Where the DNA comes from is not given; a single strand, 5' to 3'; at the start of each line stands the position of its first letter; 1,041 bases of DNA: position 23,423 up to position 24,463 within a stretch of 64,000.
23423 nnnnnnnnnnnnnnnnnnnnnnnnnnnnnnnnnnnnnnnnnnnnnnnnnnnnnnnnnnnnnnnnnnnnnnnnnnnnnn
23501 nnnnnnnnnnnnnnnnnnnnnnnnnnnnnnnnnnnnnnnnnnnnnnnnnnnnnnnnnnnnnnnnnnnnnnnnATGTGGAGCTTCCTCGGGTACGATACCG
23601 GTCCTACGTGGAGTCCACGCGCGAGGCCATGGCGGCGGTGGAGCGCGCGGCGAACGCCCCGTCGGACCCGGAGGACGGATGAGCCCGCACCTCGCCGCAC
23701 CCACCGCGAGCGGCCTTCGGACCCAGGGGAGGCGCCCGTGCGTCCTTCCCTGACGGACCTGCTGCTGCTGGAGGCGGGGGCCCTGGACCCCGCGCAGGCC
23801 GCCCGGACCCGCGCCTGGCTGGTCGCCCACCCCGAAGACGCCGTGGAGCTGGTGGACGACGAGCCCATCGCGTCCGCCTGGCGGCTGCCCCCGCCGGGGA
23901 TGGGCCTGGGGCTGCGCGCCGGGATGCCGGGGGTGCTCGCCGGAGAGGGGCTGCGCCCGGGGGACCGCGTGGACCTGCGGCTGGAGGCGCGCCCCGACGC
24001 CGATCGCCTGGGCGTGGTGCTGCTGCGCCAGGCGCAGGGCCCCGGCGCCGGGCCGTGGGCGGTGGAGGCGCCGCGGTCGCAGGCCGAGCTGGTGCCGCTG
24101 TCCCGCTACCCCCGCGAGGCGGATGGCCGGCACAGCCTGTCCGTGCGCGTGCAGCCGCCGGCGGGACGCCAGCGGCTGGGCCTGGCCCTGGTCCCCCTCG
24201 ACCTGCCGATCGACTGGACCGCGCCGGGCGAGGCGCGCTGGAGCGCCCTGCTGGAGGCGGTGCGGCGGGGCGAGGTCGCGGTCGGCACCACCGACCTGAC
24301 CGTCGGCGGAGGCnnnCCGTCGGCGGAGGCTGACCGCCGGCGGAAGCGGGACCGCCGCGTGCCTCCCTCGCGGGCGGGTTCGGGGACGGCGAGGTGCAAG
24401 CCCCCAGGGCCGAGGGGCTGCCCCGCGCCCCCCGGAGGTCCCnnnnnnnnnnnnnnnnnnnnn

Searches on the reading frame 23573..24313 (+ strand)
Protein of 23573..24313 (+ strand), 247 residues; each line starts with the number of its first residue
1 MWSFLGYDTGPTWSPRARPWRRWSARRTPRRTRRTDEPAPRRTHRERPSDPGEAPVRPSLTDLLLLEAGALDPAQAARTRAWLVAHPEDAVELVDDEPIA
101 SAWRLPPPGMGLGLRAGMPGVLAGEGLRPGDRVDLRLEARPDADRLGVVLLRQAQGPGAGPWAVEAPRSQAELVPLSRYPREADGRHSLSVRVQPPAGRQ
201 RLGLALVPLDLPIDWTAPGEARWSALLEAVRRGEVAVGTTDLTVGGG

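Call 19: search_protein_families(library=pfam, proteins=[window:23573-24313:+], max_evalue=0.1)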
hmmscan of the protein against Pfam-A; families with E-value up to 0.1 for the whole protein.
window:23573-24313:+ (247 aa): 1 family
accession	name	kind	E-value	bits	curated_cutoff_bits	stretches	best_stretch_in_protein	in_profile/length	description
PF16220.10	DUF4880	-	0.029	14.7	25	1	63-88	7-32/43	Domain of unknown function (DUF4880)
